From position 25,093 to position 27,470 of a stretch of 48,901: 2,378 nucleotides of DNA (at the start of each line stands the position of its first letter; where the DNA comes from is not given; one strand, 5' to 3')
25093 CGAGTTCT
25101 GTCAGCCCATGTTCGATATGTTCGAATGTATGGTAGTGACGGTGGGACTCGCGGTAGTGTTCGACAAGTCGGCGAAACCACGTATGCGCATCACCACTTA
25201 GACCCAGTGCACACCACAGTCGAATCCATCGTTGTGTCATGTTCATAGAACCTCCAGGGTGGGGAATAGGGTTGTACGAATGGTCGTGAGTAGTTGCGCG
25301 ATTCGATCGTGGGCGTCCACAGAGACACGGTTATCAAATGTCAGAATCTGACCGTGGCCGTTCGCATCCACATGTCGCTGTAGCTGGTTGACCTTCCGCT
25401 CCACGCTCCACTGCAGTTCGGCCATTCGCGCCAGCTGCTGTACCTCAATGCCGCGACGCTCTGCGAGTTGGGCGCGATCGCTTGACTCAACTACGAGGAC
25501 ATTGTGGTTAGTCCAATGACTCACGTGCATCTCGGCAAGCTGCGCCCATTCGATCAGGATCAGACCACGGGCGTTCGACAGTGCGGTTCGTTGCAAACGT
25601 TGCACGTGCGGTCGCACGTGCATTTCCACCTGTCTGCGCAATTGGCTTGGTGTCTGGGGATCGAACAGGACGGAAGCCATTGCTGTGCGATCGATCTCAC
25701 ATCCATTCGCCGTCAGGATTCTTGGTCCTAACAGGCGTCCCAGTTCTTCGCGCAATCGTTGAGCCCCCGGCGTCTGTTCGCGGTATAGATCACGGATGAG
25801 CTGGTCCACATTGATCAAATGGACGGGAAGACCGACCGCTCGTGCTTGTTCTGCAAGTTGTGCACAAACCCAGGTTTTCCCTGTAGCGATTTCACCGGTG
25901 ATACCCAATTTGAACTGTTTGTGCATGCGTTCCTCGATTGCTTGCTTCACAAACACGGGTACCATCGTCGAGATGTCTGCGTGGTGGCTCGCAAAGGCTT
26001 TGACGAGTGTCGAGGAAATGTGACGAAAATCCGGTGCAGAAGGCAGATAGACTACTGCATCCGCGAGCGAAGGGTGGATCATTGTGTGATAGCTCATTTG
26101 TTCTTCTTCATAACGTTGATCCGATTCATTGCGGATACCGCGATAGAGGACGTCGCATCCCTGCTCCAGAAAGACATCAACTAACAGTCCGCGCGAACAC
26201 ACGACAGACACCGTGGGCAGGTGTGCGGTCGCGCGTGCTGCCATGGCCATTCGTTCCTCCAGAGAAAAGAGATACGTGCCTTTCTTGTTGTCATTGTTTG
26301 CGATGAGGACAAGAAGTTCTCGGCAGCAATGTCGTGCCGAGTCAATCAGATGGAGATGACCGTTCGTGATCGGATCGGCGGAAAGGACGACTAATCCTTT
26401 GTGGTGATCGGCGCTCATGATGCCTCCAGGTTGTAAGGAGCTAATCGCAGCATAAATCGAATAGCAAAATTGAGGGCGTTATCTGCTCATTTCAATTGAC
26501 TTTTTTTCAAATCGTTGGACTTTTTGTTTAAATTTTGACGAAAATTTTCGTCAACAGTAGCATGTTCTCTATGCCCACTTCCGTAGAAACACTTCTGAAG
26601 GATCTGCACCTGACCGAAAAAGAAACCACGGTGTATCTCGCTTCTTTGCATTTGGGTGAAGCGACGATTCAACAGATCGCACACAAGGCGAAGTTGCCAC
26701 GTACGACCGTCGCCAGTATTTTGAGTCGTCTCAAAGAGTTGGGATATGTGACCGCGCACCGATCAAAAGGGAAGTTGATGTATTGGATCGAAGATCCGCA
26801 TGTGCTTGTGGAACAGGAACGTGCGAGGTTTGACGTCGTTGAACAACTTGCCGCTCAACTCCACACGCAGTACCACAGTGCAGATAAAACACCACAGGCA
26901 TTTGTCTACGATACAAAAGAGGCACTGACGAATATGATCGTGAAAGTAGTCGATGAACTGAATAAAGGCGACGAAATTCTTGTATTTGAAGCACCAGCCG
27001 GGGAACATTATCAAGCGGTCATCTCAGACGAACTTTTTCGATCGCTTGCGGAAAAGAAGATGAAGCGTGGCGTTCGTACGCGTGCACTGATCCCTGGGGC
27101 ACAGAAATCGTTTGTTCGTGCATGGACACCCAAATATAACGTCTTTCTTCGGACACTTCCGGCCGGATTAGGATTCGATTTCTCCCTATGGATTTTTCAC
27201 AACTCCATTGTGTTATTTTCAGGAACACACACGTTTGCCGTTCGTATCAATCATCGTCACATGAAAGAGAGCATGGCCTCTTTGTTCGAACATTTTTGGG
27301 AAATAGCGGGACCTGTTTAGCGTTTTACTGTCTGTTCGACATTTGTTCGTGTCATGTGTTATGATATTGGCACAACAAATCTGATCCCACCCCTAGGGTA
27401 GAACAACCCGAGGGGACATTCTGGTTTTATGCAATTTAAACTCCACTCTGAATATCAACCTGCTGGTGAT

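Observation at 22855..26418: Overlapping four-gene operon: PPAT-DPCK fusion / HD hydrolase / minimal non-RD Ser-Thr kinase / vWA protein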

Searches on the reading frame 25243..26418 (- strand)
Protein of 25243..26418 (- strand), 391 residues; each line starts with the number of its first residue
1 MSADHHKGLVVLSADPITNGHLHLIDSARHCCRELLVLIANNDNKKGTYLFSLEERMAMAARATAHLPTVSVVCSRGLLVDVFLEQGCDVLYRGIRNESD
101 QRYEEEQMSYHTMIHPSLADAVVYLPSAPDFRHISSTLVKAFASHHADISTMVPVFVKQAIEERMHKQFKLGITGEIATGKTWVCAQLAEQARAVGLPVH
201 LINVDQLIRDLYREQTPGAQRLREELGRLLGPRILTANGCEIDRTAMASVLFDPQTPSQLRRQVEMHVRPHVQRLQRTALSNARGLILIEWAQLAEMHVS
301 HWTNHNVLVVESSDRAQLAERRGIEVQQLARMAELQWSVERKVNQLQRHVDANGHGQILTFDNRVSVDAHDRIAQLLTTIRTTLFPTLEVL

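Call 3: search_protein_families(library=pfam, proteins=[window:25243-26418:-], max_evalue=0.01)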
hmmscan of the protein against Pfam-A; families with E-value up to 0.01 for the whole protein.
window:25243-26418:- (391 aa): 6 families
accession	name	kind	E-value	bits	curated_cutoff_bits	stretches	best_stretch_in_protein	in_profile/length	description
PF01467.32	CTP_transf_like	-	2.4e-16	60.6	21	1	14-141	6-132/133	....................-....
PF01121.26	CoaE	-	5.8e-13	49.4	27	1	171-352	3-174/180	Dephospho-CoA kinase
PF08218.17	Citrate_ly_lig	-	1.2e-07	32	20.9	1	9-75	3-65/182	Citrate lyase ligase C-terminal domain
PF13401.12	AAA_22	-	9.9e-05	23.1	27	1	173-292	10-93/130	AAA domain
PF19679.4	DUF6181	-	0.00011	22.6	25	0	56-106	45-95/134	Family of unknown function (DUF6181)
PF01695.23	IstB_IS21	-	0.00014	21.9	24.1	1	173-235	97-157/238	IstB-like ATP binding protein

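Call 4: search_protein_families(library=ncbifam, proteins=[window:25243-26418:-], max_evalue=0.01)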
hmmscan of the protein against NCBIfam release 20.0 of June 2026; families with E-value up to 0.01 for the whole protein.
window:25243-26418:- (391 aa): 9 families
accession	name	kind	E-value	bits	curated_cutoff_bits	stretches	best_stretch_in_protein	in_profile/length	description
TIGR01510.1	coaD_prev_kdtB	equivalog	5.9e-33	114.1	103.3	1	13-164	7-154/155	pantetheine-phosphate adenylyltransferase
TIGR00152.1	TIGR00152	equivalog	1.4e-10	41.3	65.55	1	172-351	3-174/188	dephospho-CoA kinase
TIGR00125.1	cyt_tran_rel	domain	1.2e-09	38.2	27.7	1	8-68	2-64/65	adenylyltransferase/cytidyltransferase family protein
NF002879.0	PRK03333.1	equivalog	4.2e-09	35.9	215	1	170-333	3-157/395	dephospho-CoA kinase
TIGR00124.1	cit_ly_ligase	equivalog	4.1e-07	29.3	262.1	1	8-73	142-203/335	[citrate (pro-3S)-lyase] ligase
TIGR00482.1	TIGR00482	equivalog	1.3e-05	25.3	112.45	1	13-72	5-67/194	nicotinate (nicotinamide) nucleotide adenylyltransferase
NF038214.1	IS21_help_AAA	equivalog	0.00036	20.3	200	1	168-233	90-153/232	IS21-like element helper ATPase IstB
NF005807.0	PRK07667.1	equivalog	0.0006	19.4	221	1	158-214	7-63/193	kinase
NF000840.1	PRK00071.1-3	equivalog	0.0019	17.7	150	0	13-72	14-76/201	nicotinate-nucleotide adenylyltransferase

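Call 6: search_protein_families(library=padloc, proteins=[window:25243-26418:-], max_evalue=1)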
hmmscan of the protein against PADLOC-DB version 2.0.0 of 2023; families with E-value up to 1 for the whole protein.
window:25243-26418:- (391 aa): 1 family
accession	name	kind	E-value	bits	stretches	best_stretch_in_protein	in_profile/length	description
PDLC02373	dCTPase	-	0.0026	14.7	1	135-219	142-198/630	-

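Call 29: find_homologous_proteins(query=window:25243-26418:-, max_evalue=1e-10)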
Query window:25243-26418:- (391 aa): 56 proteins with E <= 1e-10 among 8000 candidates.
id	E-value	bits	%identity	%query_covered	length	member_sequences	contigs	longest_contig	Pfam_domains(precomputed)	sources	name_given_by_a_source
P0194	2.0e-257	871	100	100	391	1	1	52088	PF08218.18,PF01121.27,PF01467.33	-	-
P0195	4.5e-136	472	55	99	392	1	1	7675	PF08218.18,PF01121.27,PF01467.33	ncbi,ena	ncbi:MAG: dephospho-CoA kinase [Patescibacteria group bacterium]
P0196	1.4e-104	368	47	98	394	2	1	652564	PF01121.27,PF01467.33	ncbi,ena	-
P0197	3.0e-104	367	47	99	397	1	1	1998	PF08218.18,PF01121.27,PF01467.33,PF13238.13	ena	-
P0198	6.6e-104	366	47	91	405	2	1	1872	PF08218.18,PF01121.27,PF01467.33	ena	-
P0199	9.0e-104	365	47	95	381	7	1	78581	PF08218.18,PF01121.27,PF01467.33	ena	-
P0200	2.1e-103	364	49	92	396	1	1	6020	PF08218.18,PF01121.27,PF01467.33,PF13401.13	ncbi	-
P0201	1.4e-102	362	47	97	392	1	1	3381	PF08218.18,PF01121.27,PF01467.33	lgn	-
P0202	1.3e-101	358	46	95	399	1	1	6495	PF01121.27,PF01467.33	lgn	-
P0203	2.5e-101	357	46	99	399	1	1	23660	PF01121.27,PF01467.33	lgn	-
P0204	1.7e-100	355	46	98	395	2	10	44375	PF08218.18,PF01121.27,PF01467.33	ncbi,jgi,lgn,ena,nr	ncbi:MAG: Pantetheine-phosphate adenylyltransferase [Candidatus Uhrbacteria bacterium GW2011_GWE2_40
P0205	2.0e-100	354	46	98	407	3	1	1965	PF08218.18,PF01121.27,PF01467.33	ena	-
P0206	7.0e-99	349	46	98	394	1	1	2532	PF01121.27,PF01467.33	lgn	-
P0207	9.0e-99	349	46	98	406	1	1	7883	PF01121.27,PF01467.33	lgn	-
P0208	4.5e-98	347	45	99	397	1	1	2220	PF01121.27,PF01467.33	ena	-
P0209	1.4e-97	345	45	99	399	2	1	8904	PF08218.18,PF01121.27,PF01467.33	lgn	-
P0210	2.4e-97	344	46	98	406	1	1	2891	PF01121.27,PF01467.33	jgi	jgi:pantetheine-phosphate adenylyltransferase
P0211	2.4e-97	344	45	99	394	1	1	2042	PF01121.27,PF01467.33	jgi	jgi:pantetheine-phosphate adenylyltransferase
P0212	2.9e-97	344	45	91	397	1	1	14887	PF01121.27,PF01467.33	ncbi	-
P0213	7.3e-97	343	46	92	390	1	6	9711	PF01121.27,PF01467.33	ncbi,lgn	-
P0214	1.0e-95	339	48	87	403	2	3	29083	PF01121.27,PF01467.33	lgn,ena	-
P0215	6.1e-95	336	45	99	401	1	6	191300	PF01121.27,PF01467.33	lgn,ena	-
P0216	3.4e-94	334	44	97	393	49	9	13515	PF01121.27,PF01467.33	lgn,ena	-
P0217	1.7e-92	328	43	100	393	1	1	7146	PF01121.27,PF01467.33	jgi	jgi:pantetheine-phosphate adenylyltransferase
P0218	2.8e-91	324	43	100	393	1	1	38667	PF01121.27,PF01467.33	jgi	jgi:pantetheine-phosphate adenylyltransferase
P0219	1.7e-90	322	43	92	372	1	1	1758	PF08218.18,PF01121.27,PF01467.33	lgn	-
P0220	1.6e-89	319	42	93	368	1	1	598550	PF08218.18,PF01121.27,PF01467.33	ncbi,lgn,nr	ncbi:MAG: dephospho-CoA kinase [Candidatus Kerfeldbacteria bacterium]|nr:dephospho-CoA kinase [Candi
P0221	1.7e-88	315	41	100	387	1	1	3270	PF08218.18,PF01121.27,PF01467.33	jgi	-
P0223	2.4e-86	308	42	96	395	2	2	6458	PF01121.27,PF01467.33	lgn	-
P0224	7.0e-86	307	44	91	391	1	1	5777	PF01121.27,PF01467.33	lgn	-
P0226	1.1e-83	299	38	98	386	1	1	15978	PF08218.18,PF01121.27,PF01467.33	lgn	-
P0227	4.8e-83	297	42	90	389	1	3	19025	PF01121.27,PF01467.33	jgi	jgi:pantetheine-phosphate adenylyltransferase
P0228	5.6e-83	297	41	90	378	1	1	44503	PF01121.27,PF01467.33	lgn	-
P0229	1.0e-82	296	41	95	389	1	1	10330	PF08218.18,PF01121.27,PF01467.33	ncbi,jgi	ncbi:MAG: hypothetical protein RLZZ324_699 [Candidatus Parcubacteria bacterium]|jgi:pantetheine-phos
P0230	6.1e-82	294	39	92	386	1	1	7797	PF08218.18,PF01121.27,PF01467.33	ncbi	-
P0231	5.7e-79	284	39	92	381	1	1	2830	PF01121.27,PF01467.33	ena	-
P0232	1.5e-78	283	40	97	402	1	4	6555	PF08218.18,PF01121.27,PF01467.33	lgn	-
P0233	6.8e-77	277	42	93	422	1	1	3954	PF01695.24,PF01121.27,PF01467.33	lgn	-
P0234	1.5e-72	263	38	98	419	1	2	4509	PF01121.27,PF01467.33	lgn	-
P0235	1.3e-70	256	39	92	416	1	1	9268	PF01121.27,PF01467.33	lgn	-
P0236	1.0e-66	244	37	92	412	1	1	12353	PF01121.27,PF01467.33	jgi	-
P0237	1.5e-58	217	34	98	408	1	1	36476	PF01121.27,PF01467.33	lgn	-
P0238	1.4e-52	197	37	91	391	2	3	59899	PF01121.27,PF01467.33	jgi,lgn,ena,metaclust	metaclust:\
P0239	2.1e-52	196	35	91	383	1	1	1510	PF01121.27,PF01467.33,PF13238.13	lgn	-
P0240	1.0e-50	191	37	70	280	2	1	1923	PF01121.27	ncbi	-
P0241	1.6e-50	190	33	92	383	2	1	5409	PF01121.27,PF01467.33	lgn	-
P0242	1.2e-48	184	32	95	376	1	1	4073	PF01121.27,PF01467.33,PF13238.13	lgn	-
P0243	6.4e-47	178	35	91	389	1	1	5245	PF01121.27,PF01467.33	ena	-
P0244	8.0e-46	175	32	98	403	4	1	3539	PF01121.27,PF01467.33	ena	-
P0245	9.4e-46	175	33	91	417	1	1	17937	PF01121.27,PF01467.33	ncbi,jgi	-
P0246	1.5e-36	144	31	95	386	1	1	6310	PF01121.27,PF01467.33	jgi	jgi:pantetheine-phosphate adenylyltransferase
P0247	4.9e-35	139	32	78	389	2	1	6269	PF01121.27,PF01467.33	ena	-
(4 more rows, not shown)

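Call 31: find_encoding_contigs(protein=P0220, flank=6000, max_places=1)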
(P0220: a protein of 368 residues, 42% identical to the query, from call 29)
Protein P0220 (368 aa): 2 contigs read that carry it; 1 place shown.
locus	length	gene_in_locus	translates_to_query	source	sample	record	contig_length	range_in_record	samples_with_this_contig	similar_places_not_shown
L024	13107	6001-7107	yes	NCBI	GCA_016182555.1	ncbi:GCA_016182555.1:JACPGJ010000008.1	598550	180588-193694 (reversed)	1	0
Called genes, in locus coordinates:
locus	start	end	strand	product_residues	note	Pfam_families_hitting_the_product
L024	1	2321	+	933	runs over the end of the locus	PF11974:bMG3 (faint), PF13620:CarboxypepD_reg (weak), PF17210:SdrD_B, PF00041:fn3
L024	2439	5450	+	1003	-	PF01624:MutS_I (weak), PF05192:MutS_III, PF00488:MutS_V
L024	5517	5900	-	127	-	PF08327:AHSA1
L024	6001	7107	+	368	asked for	PF01467:CTP_transf_like, PF08218:Citrate_ly_lig (weak), PF01121:CoaE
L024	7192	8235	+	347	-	PF10432:bact-PGI_C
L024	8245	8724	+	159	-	PF00571:CBS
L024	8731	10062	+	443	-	PF00939:Na_sulph_symp (faint), PF02040:ArsB, PF06808:DctM (faint), PF03600:CitMHS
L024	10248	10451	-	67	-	PF10685:KGG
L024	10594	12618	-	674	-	PF09826:Beta_propel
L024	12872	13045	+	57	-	-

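Call 32: find_encoding_contigs(protein=P0238, flank=6000, max_places=1)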
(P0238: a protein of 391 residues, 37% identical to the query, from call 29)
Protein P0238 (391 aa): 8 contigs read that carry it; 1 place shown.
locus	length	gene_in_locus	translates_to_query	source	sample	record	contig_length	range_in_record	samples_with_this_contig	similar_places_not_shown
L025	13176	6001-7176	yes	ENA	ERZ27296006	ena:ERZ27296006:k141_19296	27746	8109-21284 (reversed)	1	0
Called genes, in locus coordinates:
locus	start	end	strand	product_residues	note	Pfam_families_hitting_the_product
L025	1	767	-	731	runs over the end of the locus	PF07584:BatA, PF13519:VWA_2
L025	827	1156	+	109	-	-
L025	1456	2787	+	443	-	PF00202:Aminotran_3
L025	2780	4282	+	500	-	PF07884:VKOR, PF01323:DSBA, PF13462:Thioredoxin_4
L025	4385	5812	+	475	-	PF07884:VKOR, PF13462:Thioredoxin_4, PF01323:DSBA, PF13743:Thioredoxin_5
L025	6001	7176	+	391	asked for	PF01467:CTP_transf_like, PF01121:CoaE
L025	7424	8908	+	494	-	PF00171:Aldedh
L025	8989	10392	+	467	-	PF19815:DUF6298 (weak)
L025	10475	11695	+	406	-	PF14100:DUF6807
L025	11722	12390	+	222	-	PF09335:VTT_dom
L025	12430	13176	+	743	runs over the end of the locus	-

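Call 33: find_encoding_contigs(protein=P0245, flank=6000, max_places=1)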
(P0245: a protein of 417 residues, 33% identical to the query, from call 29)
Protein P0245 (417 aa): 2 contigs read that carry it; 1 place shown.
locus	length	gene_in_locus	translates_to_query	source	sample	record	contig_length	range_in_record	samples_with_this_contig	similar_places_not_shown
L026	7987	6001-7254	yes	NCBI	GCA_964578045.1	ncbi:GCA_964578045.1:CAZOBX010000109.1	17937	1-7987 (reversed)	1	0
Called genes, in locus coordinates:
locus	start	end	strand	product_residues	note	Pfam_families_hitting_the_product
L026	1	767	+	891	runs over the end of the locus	PF00176:SNF2-rel_dom (faint), PF00270:DEAD, PF04851:ResIII, PF07652:Flavi_DEAD (faint), PF09848:SLFN-g3_helicase (weak), PF13401:AAA_22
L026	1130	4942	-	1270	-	-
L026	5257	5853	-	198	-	PF00440:TetR_N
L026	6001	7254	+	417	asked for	PF01467:CTP_transf_like, PF01121:CoaE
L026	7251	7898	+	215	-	-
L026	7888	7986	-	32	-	?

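Call 42: search_solved_structures(query=window:25243-26418:-, max_evalue=0.001, show_alignments=0)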
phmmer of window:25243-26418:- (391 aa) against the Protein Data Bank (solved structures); distinct sequences matched with E-value up to 0.001: 36.
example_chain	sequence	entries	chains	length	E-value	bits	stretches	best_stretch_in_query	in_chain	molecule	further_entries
1od6_A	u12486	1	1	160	6e-26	94.6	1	13-164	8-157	PHOSPHOPANTETHEINE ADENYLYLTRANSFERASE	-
3f3m_A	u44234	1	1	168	8.1e-24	87.5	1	5-165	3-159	Phosphopantetheine adenylyltransferase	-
4nah_A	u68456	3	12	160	1.4e-23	86.8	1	5-164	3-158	Phosphopantetheine adenylyltransferase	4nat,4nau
5h16_A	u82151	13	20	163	9.5e-22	80.7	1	14-168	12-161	Phosphopantetheine adenylyltransferase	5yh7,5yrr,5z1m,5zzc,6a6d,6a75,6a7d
5h7x_A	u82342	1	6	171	1e-21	80.6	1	13-168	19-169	Phosphopantetheine adenylyltransferase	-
8i8i_A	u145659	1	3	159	3.9e-21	78.7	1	13-164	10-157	Phosphopantetheine adenylyltransferase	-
6cck_A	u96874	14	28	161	6.9e-21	77.9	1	13-163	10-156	Phosphopantetheine adenylyltransferase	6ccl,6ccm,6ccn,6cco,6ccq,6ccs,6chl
5jbn_A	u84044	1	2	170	6.9e-21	77.9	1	13-164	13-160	Phosphopantetheine adenylyltransferase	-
6b7a_A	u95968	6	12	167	7.1e-21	77.9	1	13-164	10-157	Phosphopantetheine adenylyltransferase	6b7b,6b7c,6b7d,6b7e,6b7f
1b6t_A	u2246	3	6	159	7.4e-21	77.8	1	13-163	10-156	PROTEIN (PHOSPHOPANTETHEINE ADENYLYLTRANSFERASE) | PHOSPHOPANTETHEINE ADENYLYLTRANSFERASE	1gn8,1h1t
1qjc_A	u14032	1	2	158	7.5e-21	77.8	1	13-163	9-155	PHOSPHOPANTETHEINE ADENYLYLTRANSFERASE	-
8zn2_A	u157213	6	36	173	1.6e-20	76.7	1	13-165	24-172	Phosphopantetheine adenylyltransferase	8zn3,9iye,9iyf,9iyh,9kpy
9iyg_A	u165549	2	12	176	1.7e-20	76.7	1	13-165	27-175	Phosphopantetheine adenylyltransferase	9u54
5o06_A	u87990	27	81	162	5.2e-20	75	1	13-165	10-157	Phosphopantetheine adenylyltransferase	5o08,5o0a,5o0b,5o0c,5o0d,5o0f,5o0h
1vlh_A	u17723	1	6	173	6.8e-20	74.6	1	5-166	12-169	Phosphopantetheine adenylyltransferase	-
2grj_A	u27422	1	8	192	4.7e-09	39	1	165-316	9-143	Dephospho-CoA kinase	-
2if2_A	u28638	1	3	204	1.9e-06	30.4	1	170-354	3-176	Dephospho-CoA kinase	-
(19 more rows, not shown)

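Call 49: find_related_loci(query=A3, collection=metagenome_contigs, flank=5000)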
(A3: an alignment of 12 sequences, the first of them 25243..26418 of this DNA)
Query A3 (391 aa) in metagenome_contigs; peptide patterns used: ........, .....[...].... (x = any residue, [..] = any of these).
93 stretches matched a pattern; 70 encode a relative of the query (tblastn E <= 1e-3); 69 distinct loci.
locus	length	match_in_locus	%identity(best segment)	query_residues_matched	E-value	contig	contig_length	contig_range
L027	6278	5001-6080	49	7-364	2e-106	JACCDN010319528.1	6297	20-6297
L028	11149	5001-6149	46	5-388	4e-106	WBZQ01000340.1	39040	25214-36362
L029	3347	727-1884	47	3-388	1e-105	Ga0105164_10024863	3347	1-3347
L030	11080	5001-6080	45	7-363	3e-103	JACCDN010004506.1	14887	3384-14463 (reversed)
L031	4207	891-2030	44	8-388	2e-102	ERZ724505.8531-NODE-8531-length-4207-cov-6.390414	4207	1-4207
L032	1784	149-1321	44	1-388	3e-107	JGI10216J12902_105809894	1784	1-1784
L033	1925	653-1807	45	6-389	2e-105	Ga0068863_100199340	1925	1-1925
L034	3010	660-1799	44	5-380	3e-102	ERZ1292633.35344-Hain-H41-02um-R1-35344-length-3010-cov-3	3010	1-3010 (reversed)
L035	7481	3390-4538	44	7-388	5e-97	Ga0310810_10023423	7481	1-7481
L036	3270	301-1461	41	1-390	7e-96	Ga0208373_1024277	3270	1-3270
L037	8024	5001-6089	38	5-368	6e-88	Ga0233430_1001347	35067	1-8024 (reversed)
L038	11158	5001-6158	40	7-388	6e-87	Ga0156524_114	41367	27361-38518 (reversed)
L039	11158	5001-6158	40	7-388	6e-87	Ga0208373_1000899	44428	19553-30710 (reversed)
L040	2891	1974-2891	49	3-305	1e-87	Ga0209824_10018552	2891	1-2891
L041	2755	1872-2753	48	8-299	2e-87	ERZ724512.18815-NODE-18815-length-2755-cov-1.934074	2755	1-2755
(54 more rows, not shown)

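Call 104: search_protein_families(library=phrogs, proteins=[window:25243-26418:-], max_evalue=0.001)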
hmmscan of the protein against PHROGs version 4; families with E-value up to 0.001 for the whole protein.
window:25243-26418:- (391 aa): 2 families
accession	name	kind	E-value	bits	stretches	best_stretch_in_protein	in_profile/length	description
phrog_29208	-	unknown function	5.1e-24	85.8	1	14-168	12-161/163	-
phrog_3462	-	moron, auxiliary metabolic gene and host takeover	2.1e-06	28.2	1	6-191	3-189/346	nicotinamide-nucleotide adenylyltransferase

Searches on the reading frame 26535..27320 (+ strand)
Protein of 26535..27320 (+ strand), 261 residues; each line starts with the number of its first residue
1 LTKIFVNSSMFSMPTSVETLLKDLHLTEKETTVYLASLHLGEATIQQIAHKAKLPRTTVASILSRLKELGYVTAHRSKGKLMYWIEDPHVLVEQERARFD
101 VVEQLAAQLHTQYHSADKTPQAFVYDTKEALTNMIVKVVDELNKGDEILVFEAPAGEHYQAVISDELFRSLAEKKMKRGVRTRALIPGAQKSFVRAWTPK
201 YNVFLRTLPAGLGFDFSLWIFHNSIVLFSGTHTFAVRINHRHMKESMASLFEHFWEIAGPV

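Call 3: search_protein_families(library=pfam, proteins=[window:26535-27320:+], max_evalue=0.01)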
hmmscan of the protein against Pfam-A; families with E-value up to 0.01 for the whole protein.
window:26535-27320:+ (261 aa): 11 families
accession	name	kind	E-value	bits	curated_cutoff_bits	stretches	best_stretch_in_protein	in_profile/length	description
PF01978.25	TrmB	-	7e-12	45.5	25.6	1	21-82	1-62/68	Sugar-specific transcriptional regulator TrmB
PF09339.16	HTH_IclR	-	1.3e-05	25.3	22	1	41-73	17-49/52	IclR helix-turn-helix domain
PF03965.22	Penicillinase_R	-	0.00012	22.8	22.6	1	27-110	2-84/115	Penicillinase repressor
PF02082.26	Rrf2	-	0.00037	21.1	30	1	33-76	13-57/132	Iron-dependent Transcriptional regulator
PF12802.13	MarR_2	-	0.0004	20.9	27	1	40-78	16-56/61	MarR family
PF13412.12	HTH_24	-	0.0005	20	21.9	1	42-73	17-48/48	Winged helix-turn-helix DNA-binding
PF15977.11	HTH_46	-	0.0007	20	29.3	1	45-82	26-61/68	Winged helix-turn-helix DNA binding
PF13545.12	HTH_Crp_2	-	0.0032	17.8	27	1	43-91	23-67/70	Crp-like helix-turn-helix domain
PF08221.17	HTH_9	-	0.004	17.7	23.4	0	38-75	23-60/62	RNA polymerase III subunit RPC82 helix-turn-helix domain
PF24033.1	DUF7342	-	0.0048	17.3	31.6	1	43-94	18-69/150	Family of unknown function (DUF7342)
PF01022.26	HTH_5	-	0.0092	16.3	22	0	37-73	10-46/47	Bacterial regulatory protein, arsR family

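Call 4: search_protein_families(library=ncbifam, proteins=[window:26535-27320:+], max_evalue=0.01)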
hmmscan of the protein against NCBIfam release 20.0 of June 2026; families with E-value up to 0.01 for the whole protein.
window:26535-27320:+ (261 aa): 16 families
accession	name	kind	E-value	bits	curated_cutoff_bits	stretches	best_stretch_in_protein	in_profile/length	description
TIGR01884.1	cas_HTH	subfamily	3.1e-06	26.7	60.2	1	3-83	117-197/202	CRISPR-associated CARF protein Csa3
NF047392.1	TransRegTrmBHalo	equivalog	7.4e-06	25.2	500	1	15-110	7-102/349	HTH-type sugar sensing transcriptional regulator TrmB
NF047390.1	TransRegTrmBL1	equivalog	1.5e-05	24.1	650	1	20-113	9-102/341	HTH-type sugar sensing transcriptional regulator TrmBL1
NF040939.2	trans_reg_lrs14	equivalog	5.7e-05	23.1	90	1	25-80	18-74/103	Lrs14 family HTH-type transcriptional regulator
NF033788.1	HTH_metalloreg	subfamily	0.00016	21.4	55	1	35-90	17-73/77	metalloregulator ArsR/SmtB family transcription factor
NF007341.0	PRK09834.1-3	equivalog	0.00023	20.4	269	1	35-77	20-62/274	DNA-binding transcriptional regulator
NF040851.1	tran_reg_TrmB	equivalog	0.00028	20.2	600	1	13-171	3-155/338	HTH-type sugar-sensing transcriptional regulator TrmB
NF008273.0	PRK11050.1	equivalog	0.00037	20.2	153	1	40-112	52-122/156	manganese-binding transcriptional regulator MntR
NF053606.1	Sta1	subfamily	0.0011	19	80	1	25-91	17-89/100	Sta1 family transcriptional regulator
TIGR02431.1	pcaR_pcaU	subfamily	0.0018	17.6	284.75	1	42-77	24-59/248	beta-ketoadipate pathway transcriptional regulators, PcaR/PcaU/PobR family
NF007339.0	PRK09834.1-1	equivalog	0.0072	15.6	299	1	41-80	37-76/271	DNA-binding transcriptional regulator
NF052290.2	MocR_like_YczR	exception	0.0079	14.9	487.4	0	47-134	48-114/458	MocR-like transcription factor YczR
TIGR01529.1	argR_whole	equivalog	0.0083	16.1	130.45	0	59-149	35-116/146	arginine repressor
NF053777.1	Saro0803TransReg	equivalog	0.0087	15.8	200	0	21-78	30-87/140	Saro_0803 family transcriptional regulator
NF003210.0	PRK04172.1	equivalog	0.009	14.9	350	0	25-158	3-136/496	phenylalanine--tRNA ligase subunit alpha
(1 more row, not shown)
